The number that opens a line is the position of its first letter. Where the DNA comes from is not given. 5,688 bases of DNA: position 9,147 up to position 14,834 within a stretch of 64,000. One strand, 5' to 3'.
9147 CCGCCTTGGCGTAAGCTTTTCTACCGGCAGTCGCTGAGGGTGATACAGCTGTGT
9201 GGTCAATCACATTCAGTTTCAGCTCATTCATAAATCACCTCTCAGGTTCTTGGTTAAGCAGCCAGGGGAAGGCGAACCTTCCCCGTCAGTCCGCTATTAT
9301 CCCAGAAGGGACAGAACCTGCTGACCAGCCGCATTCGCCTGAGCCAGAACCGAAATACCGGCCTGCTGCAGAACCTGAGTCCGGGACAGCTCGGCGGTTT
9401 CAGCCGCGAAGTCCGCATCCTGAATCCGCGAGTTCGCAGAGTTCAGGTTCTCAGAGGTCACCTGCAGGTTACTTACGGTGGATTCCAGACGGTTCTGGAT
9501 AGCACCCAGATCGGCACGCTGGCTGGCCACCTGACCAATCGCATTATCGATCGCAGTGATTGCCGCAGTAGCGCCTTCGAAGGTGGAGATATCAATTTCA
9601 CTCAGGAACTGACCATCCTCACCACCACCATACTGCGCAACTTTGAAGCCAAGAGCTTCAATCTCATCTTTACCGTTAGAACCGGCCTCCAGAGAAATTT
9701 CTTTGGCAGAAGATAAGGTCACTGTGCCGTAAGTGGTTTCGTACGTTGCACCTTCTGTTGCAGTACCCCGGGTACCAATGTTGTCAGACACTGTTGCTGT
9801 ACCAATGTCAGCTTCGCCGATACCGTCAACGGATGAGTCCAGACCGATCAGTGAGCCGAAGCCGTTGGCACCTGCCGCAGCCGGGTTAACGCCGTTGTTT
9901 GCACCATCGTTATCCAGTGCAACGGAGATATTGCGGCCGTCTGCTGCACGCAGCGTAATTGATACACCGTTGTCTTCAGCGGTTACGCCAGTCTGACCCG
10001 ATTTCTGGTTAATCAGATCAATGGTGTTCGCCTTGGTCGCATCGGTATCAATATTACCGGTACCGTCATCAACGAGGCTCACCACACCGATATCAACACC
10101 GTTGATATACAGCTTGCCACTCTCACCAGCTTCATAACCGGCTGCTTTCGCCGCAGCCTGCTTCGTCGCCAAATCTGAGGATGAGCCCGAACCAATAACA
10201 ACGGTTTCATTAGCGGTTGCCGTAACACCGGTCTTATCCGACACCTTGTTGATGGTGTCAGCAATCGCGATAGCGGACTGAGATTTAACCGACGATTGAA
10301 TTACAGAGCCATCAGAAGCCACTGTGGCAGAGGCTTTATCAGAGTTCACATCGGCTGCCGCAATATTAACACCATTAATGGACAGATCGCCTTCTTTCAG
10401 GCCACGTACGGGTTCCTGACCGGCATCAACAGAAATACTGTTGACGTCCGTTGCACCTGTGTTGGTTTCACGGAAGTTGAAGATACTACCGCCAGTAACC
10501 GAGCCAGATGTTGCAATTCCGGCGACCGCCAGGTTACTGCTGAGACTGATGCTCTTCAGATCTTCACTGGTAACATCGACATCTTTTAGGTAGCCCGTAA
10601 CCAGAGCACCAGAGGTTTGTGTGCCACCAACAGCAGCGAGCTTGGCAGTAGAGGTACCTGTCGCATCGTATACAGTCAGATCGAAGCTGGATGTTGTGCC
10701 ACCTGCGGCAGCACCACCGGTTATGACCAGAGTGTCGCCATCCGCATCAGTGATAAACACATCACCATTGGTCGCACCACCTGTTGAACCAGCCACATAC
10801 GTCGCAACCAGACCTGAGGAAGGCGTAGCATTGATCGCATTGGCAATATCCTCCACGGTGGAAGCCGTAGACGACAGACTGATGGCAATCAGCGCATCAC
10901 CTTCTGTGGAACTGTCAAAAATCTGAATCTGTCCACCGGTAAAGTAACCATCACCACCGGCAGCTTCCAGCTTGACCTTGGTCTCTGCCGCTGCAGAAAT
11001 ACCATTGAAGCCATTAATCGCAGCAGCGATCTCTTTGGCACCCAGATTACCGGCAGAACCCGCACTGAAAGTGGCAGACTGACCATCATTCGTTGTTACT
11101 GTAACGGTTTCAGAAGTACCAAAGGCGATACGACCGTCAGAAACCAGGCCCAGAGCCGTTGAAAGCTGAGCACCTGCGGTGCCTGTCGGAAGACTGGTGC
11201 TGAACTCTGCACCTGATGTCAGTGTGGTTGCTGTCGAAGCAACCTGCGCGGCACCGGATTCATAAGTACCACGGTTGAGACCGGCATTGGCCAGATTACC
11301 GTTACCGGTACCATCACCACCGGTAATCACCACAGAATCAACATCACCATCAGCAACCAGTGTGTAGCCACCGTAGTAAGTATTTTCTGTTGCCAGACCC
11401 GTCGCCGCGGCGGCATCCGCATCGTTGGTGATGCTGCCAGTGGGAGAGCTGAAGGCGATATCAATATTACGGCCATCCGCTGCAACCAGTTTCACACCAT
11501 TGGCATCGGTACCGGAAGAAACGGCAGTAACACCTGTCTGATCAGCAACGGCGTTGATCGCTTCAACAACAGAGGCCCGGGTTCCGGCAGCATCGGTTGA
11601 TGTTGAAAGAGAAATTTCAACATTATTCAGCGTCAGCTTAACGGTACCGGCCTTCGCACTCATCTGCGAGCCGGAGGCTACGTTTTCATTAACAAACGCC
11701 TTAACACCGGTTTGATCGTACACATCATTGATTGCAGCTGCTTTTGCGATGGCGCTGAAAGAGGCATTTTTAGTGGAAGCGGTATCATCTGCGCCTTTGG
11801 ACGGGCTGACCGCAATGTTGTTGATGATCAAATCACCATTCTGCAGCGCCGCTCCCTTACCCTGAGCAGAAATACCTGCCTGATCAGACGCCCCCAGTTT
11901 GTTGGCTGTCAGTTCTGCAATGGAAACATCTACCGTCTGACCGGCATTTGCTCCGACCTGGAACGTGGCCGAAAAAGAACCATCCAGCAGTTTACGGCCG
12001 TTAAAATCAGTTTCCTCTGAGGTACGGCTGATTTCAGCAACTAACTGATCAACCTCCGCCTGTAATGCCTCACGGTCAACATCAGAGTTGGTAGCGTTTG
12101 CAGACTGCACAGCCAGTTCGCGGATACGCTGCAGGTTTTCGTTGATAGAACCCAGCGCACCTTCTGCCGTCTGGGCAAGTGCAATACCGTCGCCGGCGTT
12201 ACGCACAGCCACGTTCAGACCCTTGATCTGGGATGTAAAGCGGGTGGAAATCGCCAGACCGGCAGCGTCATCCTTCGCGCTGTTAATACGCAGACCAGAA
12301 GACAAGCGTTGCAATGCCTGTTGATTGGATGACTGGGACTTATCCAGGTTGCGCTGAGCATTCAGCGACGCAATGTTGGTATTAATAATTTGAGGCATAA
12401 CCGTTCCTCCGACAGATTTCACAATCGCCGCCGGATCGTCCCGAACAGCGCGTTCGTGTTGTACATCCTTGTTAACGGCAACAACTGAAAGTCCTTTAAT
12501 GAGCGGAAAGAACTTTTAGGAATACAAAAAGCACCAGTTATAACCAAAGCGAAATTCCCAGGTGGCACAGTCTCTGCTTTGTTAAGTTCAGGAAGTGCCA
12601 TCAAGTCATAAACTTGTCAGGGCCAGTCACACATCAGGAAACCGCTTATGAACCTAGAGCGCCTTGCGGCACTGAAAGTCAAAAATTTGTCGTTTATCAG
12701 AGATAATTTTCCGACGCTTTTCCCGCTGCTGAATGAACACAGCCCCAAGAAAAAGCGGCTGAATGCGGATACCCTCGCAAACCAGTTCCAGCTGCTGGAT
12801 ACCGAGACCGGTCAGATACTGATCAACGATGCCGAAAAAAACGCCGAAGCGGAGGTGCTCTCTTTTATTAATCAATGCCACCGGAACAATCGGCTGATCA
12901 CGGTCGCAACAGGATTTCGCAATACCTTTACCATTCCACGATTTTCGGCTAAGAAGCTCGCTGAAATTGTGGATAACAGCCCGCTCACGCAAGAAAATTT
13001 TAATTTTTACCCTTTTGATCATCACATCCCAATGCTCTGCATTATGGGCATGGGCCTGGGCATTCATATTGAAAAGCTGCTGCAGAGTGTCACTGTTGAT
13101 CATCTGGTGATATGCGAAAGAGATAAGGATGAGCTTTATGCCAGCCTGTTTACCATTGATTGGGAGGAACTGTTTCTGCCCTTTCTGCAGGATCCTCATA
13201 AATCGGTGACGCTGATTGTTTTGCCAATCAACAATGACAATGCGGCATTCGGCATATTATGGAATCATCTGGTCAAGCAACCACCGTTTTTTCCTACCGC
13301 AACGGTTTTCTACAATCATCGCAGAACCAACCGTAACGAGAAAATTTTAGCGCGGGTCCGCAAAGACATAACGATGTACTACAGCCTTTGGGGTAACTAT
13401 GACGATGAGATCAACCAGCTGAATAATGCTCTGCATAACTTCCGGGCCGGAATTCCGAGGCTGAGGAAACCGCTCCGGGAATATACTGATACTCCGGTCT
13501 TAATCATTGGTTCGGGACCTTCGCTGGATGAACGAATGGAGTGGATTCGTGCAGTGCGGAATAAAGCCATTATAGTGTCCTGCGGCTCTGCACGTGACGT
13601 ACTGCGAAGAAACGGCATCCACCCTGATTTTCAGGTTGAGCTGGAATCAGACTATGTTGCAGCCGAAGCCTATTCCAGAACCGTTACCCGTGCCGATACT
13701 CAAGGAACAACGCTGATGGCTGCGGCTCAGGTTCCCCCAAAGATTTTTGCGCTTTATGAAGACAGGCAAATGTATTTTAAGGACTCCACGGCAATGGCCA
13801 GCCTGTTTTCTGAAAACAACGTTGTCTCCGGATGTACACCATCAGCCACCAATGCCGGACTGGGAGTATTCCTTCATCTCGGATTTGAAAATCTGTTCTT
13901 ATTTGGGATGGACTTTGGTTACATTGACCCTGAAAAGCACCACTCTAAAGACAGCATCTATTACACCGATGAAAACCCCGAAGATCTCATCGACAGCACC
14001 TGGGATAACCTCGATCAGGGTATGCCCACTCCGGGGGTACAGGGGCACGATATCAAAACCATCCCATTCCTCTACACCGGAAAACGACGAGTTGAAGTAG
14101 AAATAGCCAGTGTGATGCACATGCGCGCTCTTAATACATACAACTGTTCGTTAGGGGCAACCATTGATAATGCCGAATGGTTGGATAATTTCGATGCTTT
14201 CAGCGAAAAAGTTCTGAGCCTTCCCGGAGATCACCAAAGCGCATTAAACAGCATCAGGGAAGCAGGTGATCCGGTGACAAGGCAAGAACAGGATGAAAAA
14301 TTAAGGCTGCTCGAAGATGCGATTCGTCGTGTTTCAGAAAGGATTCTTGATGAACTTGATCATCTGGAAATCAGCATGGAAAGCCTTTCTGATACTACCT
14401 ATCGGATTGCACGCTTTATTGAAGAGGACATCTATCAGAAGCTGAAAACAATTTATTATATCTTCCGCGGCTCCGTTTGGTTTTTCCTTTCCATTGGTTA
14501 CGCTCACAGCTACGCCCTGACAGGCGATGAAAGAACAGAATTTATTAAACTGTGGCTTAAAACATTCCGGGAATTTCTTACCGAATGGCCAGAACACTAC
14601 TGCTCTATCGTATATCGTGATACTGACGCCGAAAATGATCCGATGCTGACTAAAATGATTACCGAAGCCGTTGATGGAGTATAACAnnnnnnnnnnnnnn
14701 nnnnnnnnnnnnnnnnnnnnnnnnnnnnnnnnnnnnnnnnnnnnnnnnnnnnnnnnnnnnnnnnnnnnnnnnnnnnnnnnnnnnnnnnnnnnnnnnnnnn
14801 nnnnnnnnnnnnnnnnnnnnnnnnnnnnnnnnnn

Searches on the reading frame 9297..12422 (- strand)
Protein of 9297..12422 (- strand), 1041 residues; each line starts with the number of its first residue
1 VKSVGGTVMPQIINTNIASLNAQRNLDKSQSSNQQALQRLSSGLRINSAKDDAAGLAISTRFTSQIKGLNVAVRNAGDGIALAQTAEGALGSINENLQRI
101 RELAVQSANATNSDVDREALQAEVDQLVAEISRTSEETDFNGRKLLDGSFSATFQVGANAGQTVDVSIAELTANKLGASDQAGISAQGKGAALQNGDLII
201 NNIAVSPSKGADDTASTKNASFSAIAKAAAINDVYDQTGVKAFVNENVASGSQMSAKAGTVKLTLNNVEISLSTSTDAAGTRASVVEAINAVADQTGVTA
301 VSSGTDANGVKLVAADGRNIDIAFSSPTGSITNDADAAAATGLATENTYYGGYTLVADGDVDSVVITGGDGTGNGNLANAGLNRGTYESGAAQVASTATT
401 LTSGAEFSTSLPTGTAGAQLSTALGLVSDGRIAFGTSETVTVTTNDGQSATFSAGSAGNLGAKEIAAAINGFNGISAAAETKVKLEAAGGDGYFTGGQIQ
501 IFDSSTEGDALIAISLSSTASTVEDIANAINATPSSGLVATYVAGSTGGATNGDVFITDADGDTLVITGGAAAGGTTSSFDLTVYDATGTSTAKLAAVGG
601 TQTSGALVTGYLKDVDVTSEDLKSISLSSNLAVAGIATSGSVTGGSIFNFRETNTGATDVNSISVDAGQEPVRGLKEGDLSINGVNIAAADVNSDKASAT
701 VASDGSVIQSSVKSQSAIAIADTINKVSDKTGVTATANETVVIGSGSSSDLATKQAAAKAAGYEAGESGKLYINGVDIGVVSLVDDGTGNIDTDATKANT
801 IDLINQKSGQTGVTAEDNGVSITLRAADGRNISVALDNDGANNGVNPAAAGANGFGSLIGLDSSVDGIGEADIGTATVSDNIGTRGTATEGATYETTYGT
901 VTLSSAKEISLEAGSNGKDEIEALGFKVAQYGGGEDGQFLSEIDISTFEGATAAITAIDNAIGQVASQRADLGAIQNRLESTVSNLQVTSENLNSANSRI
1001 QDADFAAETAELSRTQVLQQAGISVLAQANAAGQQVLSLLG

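Call 93: search_protein_families(library=pfam, proteins=[window:9297-12422:-], max_evalue=0.00001)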
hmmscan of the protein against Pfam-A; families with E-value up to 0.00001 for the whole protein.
window:9297-12422:- (1041 aa): 2 families
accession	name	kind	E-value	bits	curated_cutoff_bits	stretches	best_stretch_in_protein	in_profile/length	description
PF00669.25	Flagellin_N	-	5.4e-45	153.3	26.6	1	13-150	1-138/139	Bacterial flagellin N-terminal helical region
PF00700.27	Flagellin_C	-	4.3e-27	94.7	23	1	955-1040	1-86/86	Bacterial flagellin C-terminal helical region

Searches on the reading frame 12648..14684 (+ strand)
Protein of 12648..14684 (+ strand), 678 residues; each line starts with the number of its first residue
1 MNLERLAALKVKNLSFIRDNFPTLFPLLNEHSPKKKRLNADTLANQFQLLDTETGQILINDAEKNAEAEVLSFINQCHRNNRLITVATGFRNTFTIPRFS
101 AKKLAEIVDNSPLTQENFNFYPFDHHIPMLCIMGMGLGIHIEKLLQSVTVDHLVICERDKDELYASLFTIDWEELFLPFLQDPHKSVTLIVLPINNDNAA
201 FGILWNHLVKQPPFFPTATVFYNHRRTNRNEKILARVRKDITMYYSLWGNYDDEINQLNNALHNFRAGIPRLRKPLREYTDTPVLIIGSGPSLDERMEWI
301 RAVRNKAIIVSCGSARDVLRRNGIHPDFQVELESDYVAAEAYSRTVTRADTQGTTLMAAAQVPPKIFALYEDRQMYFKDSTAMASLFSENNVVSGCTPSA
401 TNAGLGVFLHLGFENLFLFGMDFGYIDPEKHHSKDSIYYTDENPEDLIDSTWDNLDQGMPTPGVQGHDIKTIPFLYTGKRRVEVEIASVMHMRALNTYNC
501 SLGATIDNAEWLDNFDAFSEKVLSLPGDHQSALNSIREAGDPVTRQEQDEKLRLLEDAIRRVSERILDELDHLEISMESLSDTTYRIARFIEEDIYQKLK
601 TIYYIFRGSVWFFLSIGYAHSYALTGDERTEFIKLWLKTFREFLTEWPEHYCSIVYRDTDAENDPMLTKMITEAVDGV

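Call 93: search_protein_families(library=pfam, proteins=[window:12648-14684:+], max_evalue=0.00001)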
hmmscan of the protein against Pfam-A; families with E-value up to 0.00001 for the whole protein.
window:12648-14684:+ (678 aa): 2 families
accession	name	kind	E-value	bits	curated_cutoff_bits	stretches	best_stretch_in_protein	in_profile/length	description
PF01973.23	MptE-like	-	1.4e-31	110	34.6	1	256-427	2-170/171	6-hydroxymethylpterin diphosphokinase MptE-like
PF20157.4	Maf_flag10_N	-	8.7e-26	91.2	23.5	1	12-244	4-226/228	Glycosyltransferase Maf N-terminal domain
